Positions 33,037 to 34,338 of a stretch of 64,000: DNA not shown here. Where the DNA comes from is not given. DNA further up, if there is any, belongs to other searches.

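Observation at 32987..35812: Operon of a small Lys-rich ORF, a Maf-like DUF115/MptE-like protein and a B12-binding radical SAM enzyme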

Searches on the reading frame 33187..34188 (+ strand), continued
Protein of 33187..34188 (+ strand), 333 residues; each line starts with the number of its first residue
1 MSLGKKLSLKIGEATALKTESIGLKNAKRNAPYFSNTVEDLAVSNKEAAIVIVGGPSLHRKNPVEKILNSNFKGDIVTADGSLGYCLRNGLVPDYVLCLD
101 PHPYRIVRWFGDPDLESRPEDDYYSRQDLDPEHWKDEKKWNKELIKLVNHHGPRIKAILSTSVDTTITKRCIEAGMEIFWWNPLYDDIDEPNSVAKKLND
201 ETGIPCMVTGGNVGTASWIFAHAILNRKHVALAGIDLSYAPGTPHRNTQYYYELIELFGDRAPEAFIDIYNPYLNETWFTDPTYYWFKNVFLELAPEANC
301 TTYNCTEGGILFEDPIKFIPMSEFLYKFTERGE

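Call 22: search_solved_structures(query=A1, max_evalue=10, show_alignments=2)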
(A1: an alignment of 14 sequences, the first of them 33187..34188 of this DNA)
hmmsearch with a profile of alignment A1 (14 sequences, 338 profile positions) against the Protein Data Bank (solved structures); distinct sequences matched with E-value up to 10: 10.
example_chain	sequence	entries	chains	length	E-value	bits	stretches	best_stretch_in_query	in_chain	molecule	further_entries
8sd5_A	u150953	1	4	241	0.00043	22.6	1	51-103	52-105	6-hydroxymethyl-7,8-dihydropterin pyrophosphokinase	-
8sbu_A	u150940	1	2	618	0.0027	19.9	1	51-103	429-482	Maltose/maltodextrin-binding periplasmic protein,6-hydroxymethyl-7,8-dihydropterin pyropho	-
1gvd_A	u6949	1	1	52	0.074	15.2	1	144-178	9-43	MYB PROTO-ONCOGENE PROTEIN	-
1mbg_A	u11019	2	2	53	0.086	15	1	144-178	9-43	MYB PROTO-ONCOGENE PROTEIN | C-MYB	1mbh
1gv5_A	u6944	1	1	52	0.13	14.4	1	144-178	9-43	MYB PROTO-ONCOGENE PROTEIN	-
2p5t_B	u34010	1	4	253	0.27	13.4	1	35-86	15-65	PezT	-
1h88_C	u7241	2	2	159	0.28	13.3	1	142-178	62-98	MYB PROTO-ONCOGENE PROTEIN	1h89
1gv2_A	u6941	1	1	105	0.38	12.9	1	144-179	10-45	MYB PROTO-ONCOGENE PROTEIN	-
1mse_C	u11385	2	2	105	0.39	12.8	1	144-179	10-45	C-Myb DNA-Binding Domain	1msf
8tp9_D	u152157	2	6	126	0.63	12.2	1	80-100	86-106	Heavy chain of Fab 2-2-1G06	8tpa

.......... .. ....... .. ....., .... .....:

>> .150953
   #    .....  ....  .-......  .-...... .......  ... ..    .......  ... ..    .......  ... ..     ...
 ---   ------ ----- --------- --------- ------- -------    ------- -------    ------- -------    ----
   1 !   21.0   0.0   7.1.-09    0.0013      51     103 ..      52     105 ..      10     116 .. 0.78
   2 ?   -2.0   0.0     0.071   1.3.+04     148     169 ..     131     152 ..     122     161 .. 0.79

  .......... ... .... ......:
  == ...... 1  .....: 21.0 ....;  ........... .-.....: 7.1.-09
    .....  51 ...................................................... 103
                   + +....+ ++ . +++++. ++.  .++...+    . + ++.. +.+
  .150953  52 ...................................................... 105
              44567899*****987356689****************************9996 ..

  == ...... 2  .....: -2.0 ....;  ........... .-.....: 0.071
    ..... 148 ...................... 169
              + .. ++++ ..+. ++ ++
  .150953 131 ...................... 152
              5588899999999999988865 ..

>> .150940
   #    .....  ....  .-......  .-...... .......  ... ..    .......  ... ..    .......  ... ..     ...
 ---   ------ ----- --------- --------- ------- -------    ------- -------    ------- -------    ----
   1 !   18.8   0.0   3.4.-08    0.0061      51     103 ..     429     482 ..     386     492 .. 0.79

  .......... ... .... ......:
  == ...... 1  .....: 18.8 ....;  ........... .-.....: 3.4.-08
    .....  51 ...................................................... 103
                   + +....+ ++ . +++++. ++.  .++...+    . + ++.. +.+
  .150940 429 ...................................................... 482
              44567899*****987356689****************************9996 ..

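Call 36: predict_structure(alignment_id=A4)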
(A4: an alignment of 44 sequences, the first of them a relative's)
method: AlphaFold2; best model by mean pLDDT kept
length: 415 residues; sequences in the alignment: 44
mean_pLDDT: 81.5   pTM: 0.81
mean pLDDT of the five models: 81.5, 80.9, 79.7, 79.3, 79.0
residues with pLDDT >= 90: 249; 70-90: 82; 50-70: 16; < 50: 68
segments of 3 or more residues with pLDDT < 50: 1-23, 36-77
pLDDT, mean of each block of 10 residues (from residue 1): 29 32 51 46 24 32 28 44 88 84 95 97 89 91 92 96 95 98 91 95 83 81 96 99 97 98 90 88 91 92 96 96 92 89 95 97 95 94 95 96 96 60
secondary structure, 60 per line:
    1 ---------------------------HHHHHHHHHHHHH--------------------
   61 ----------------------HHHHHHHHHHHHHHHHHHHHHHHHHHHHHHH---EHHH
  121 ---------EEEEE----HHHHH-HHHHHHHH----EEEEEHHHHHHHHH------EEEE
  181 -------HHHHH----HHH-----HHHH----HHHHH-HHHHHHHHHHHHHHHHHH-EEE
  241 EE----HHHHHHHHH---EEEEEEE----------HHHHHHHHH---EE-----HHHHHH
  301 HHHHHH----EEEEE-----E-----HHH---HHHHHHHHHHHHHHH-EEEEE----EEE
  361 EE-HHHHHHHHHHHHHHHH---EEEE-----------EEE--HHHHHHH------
elements in order: H28-40 H83-113 E130-134 H139-143 H145-152 E157-161 H162-170 E177-180 H188-192 H205-208 H213-217 H219-236 E238-242 H247-255 E259-265 H276-284 H295-306 E311-315 H333-347 E349-353 E358-362 H364-379 E383-386 E398-400 H403-409

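Call 42: find_encoding_contigs(protein=P0006, flank=7000, max_places=2)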
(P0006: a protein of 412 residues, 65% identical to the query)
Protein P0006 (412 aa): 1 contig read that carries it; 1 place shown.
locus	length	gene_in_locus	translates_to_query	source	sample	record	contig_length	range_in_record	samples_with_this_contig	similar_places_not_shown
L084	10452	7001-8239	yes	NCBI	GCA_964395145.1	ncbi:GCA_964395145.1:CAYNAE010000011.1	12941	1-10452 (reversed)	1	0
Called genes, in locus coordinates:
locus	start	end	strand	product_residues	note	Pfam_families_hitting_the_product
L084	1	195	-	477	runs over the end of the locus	PF02310:B12-binding, PF04055:Radical_SAM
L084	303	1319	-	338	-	PF04055:Radical_SAM, PF13186:SPASM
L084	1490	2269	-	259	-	PF00293:NUDIX (weak)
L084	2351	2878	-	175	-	PF00908:dTDP_sugar_isom, PF05523:FdtA (weak)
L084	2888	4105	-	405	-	PF08421:Methyltransf_13, PF13489:Methyltransf_23, PF08242:Methyltransf_12 (weak), PF08484:Methyltransf_14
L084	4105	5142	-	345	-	PF01073:3Beta_HSD (weak), PF01370:Epimerase, PF04321:RmlD_sub_bind, PF16363:GDP_Man_Dehyd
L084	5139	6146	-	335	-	PF13489:Methyltransf_23, PF01209:Ubie_methyltran, PF05175:MTS, PF06325:PrmA, PF13847:Methyltransf_31, PF08241:Methyltransf_11, PF08242:Methyltransf_12, PF13649:Methyltransf_25, +3 more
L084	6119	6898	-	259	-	PF00483:NTP_transferase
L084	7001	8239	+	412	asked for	PF01973:MptE-like (weak)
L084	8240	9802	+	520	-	PF02310:B12-binding, PF04055:Radical_SAM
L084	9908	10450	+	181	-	?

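Call 43: find_encoding_contigs(protein=P0002, flank=7000, max_places=2)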
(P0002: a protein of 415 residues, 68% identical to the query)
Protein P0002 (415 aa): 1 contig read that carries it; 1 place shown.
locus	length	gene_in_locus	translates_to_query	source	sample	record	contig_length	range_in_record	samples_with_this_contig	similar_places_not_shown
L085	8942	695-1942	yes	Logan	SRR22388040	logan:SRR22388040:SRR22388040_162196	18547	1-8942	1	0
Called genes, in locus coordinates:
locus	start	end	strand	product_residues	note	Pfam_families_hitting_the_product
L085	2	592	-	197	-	?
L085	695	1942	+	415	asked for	PF01973:MptE-like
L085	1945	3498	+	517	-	PF02310:B12-binding, PF04055:Radical_SAM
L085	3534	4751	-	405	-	-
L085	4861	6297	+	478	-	PF02310:B12-binding, PF04055:Radical_SAM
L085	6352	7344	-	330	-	PF01073:3Beta_HSD, PF01370:Epimerase, PF02719:Polysacc_synt_2, PF04321:RmlD_sub_bind (weak), PF05368:NmrA (weak), PF07993:NAD_binding_4, PF16363:GDP_Man_Dehyd, PF13460:NAD_binding_10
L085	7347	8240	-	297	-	PF01370:Epimerase, PF04321:RmlD_sub_bind (faint), PF16363:GDP_Man_Dehyd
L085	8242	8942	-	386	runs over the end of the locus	PF02350:Epimerase_2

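Call 56: search_protein_representatives(protein=P0002)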
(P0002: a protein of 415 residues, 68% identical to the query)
Query: 415 residues. Proteins with E-value up to 0.001 (for the whole library): 432; up to 1e-10: 243; up to 1e-30: 58. The best 150 are listed.
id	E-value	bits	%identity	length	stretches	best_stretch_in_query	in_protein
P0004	2.1e-218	741.8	76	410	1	1-415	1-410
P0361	1.3e-104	366.8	49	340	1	91-413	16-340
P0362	9.8e-96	337.6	46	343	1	84-411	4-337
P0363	6.2e-90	318.5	43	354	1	84-409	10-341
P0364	4.3e-80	286.1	50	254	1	166-408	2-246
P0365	6.9e-78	278.8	43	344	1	88-406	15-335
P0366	4.8e-77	276.0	42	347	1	97-409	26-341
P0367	2.1e-76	273.9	40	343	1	85-413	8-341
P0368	4.4e-75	269.6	43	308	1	125-408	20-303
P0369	2.4e-72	260.5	48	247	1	83-323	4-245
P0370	1.0e-69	251.9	49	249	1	83-322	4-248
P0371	4.3e-69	249.8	43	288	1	74-344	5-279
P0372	3.0e-66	240.5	44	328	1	178-407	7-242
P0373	3.2e-65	237.1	39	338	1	84-410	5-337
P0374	1.5e-62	228.2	46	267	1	101-331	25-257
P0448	1.5e-26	109.7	33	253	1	1-239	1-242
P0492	1.3e-19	86.8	33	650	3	236-378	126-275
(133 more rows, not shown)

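Call 60: search_protein_families(library=pfam, proteins=[L083:179-940:+, L083:1027-1596:+, L083:1608-1961:+, L083:1968-2546:+, L083:2550-3569:+, L083:3573-4727:+, L083:4729-5763:+, L083:8633-9316:-, L083:9327-9827:-, L083:9876-11822:-], max_evalue=0.0001)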
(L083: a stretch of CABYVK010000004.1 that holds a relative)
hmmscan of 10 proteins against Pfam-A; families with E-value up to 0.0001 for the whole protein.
L083:179-940:+ (253 aa): 3 families
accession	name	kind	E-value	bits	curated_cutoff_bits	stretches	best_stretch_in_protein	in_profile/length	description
PF00977.27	His_biosynth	-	6.8e-59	199.5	23.6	1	8-236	1-228/228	Histidine biosynthesis protein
PF01207.24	Dus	-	1.1e-05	25.2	20.4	0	58-110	165-219/311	Dihydrouridine synthase (Dus)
PF04309.18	G3P_antiterm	-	2.8e-05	24.1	27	0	66-104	129-167/173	Glycerol-3-phosphate responsive antiterminator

L083:1027-1596:+ (189 aa): 3 families
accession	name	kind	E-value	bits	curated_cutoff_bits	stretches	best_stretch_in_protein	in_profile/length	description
PF13580.11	SIS_2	-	1.1e-14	55.1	27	1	14-139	7-138/138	SIS domain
PF01380.27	SIS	-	2.9e-08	34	25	1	102-143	51-92/131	SIS domain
PF10740.15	DUF2529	-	1.7e-05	24.9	22.3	0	99-159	74-132/169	Domain of unknown function (DUF2529)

L083:1608-1961:+ (117 aa): 0 families

L083:1968-2546:+ (192 aa): 4 families
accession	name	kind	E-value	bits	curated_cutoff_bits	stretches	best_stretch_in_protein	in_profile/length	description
PF00132.30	Hexapep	-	2.7e-20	71.6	27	3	103-137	1-35/36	Bacterial transferase hexapeptide (six repeats)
PF17836.7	PglD_N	-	1.2e-18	67.9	23.4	1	4-81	1-76/78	PglD N-terminal domain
PF14602.12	Hexapep_2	-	9.5e-10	38.5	27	0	158-190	2-32/34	Hexapeptide repeat of succinyl-transferase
PF25084.1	LbH_EIF2B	-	1.4e-09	38.4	54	1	92-187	10-102/105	EIF2B subunit epsilon LbH domain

L083:2550-3569:+ (339 aa): 2 families
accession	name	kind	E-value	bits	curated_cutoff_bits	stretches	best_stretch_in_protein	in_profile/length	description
PF03102.20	NeuB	-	8.4e-81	271.4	22.1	1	28-269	1-240/241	NeuB family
PF08666.17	SAF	-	7.8e-07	30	21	1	287-334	4-55/63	SAF domain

L083:3573-4727:+ (384 aa): 1 family
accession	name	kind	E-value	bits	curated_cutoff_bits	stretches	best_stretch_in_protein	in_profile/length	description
PF02350.25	Epimerase_2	-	1.3e-64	218.7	30.6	1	24-367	2-347/347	UDP-N-acetylglucosamine 2-epimerase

L083:4729-5763:+ (344 aa): 3 families
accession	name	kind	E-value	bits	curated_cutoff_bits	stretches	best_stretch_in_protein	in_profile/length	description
PF00483.29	NTP_transferase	-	9.8e-30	104.4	21.2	1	127-338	3-233/245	Nucleotidyl transferase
PF00571.33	CBS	-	2.1e-08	34.8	24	0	12-57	11-56/57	CBS domain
PF12804.13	NTP_transf_3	-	2e-05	25.3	27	1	127-229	2-96/160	MobA-like NTP transferase domain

L083:8633-9316:- (227 aa): 1 family
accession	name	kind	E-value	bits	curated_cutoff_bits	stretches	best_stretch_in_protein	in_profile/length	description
PF02348.25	CTP_transf_3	-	2.6e-22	80.2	22.6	1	8-217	2-204/217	Cytidylyltransferase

L083:9327-9827:- (166 aa): 1 family
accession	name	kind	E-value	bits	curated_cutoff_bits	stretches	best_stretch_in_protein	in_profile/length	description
PF20221.3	DUF6580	-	4.1e-29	102.3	27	1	10-156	8-153/162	Family of unknown function (DUF6580)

L083:9876-11822:- (648 aa): 2 families
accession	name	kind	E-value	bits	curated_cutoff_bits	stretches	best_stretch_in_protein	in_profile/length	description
PF00593.30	TonB_dep_Rec_b-barrel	-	5e-26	93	27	1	161-622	11-436/436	TonB dependent receptor-like, beta-barrel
PF07715.20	Plug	-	3.2e-16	60.2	23.9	1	44-148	7-107/107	TonB-dependent Receptor Plug Domain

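Call 72: search_protein_families(library=ncbifam, proteins=[L083:9327-9827:-, L083:9876-11822:-, L083:1027-1596:+, L083:1608-1961:+], max_evalue=0.001)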
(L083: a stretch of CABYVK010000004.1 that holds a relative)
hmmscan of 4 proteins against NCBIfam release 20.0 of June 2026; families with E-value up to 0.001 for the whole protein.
L083:9327-9827:- (166 aa): 0 families

L083:9876-11822:- (648 aa): 14 families
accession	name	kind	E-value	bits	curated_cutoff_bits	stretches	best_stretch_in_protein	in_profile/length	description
TIGR01779.1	TonB-B12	equivalog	8.3e-46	156.7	599.7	1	27-643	30-609/614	TonB-dependent vitamin B12 receptor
NF007926.1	PRK10641.1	equivalog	6.7e-32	110.8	836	2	28-463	30-465/617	TonB-dependent vitamin B12 receptor BtuB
TIGR01785.1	TonB-hemin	subfamily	1.9e-20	72.9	316.85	2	421-648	458-677/677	TonB-dependent heme/hemoglobin receptor family protein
TIGR01783.1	TonB-siderophor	subfamily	6e-20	71.4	223.5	2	272-645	301-646/649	TonB-dependent siderophore receptor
TIGR01786.1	TonB-hemlactrns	subfamily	1.2e-16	60.2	323.75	2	76-380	53-362/719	TonB-dependent hemoglobin/transferrin/lactoferrin family receptor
NF010010.0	PRK13483.1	equivalog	1.9e-16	59.2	927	1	80-645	84-657/660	ligand-gated channel protein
NF053590.1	TonB_dep_TOL0244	equivalog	2e-13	49.9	645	1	125-632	111-585/604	TOL_0244 family TonB-dependent receptor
NF049946.1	TonB_dep_CU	exception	1.2e-10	40.4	700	2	63-231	79-247/683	TonB-dependent receptor, CU motif-type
NF010038.0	PRK13513.1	equivalog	1.1e-09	37.5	942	1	80-644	86-655/659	ligand-gated channel protein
NF010011.0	PRK13484.1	equivalog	7.1e-08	31.2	1197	2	79-156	80-161/682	IreA family TonB-dependent siderophore receptor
NF007478.2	PRK10064.1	equivalog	9.2e-08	30.8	745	1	46-155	51-159/663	catecholate siderophore receptor CirA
NF050067.1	TonBEntbctnRecCfrA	equivalog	3.3e-07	29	1200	2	69-165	69-169/698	TonB-dependent ferric enterobactin receptor CfrA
NF010048.1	PRK13524.1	subfamily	2.1e-05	23.2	493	1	340-420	422-502/744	FepA family TonB-dependent siderophore receptor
NF038079.1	TonB_sider_MxcH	equivalog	6.3e-05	21.2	925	1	46-197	136-282/792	TonB-dependent siderophore myxochelin receptor MxcH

L083:1027-1596:+ (189 aa): 9 families
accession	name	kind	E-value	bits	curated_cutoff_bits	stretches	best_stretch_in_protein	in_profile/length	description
TIGR00441.1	gmhA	equivalog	1.7e-24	86.7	209.45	1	36-179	5-153/154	D-sedoheptulose 7-phosphate isomerase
NF001628.0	PRK00414.1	equivalog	1.2e-22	80.5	265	1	19-179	20-186/192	D-sedoheptulose 7-phosphate isomerase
NF010546.0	PRK13936.1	equivalog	2e-18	66.8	276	1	27-179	28-188/197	phosphoheptose isomerase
NF010547.0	PRK13938.1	equivalog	3.4e-13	49.7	320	1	32-175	35-183/196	D-sedoheptulose 7-phosphate isomerase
NF008138.0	PRK10886.1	equivalog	1.3e-09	38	352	1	35-179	34-186/196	DnaA initiator-associating protein DiaA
NF002805.0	PRK02947.1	subfamily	5.5e-08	32.3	135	1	14-145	12-148/247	sugar isomerase domain-containing protein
TIGR02128.1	G6PI_arch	equivalog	0.00012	21.2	213.9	0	40-138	19-100/308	bifunctional phosphoglucose/phosphomannose isomerase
TIGR03127.2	RuMP_HxlB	equivalog_domain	0.00017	21.5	160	0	102-160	70-127/178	6-phospho-3-hexuloisomerase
TIGR00393.1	kpsF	subfamily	0.00028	20.5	203.7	1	101-151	44-93/268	KpsF/GutQ family sugar-phosphate isomerase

L083:1608-1961:+ (117 aa): 1 family
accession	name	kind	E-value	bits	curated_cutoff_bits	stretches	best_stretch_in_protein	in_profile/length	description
TIGR01689.1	EcbF-BcbF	subfamily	4.7e-07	29.8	162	1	5-100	1-100/126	capsule biosynthesis phosphatase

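Call 85: search_solved_structures(query=P0492, max_evalue=0.01, show_alignments=1)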
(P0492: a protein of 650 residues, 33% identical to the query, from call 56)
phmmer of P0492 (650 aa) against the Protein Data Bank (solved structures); distinct sequences matched with E-value up to 0.01: 0.
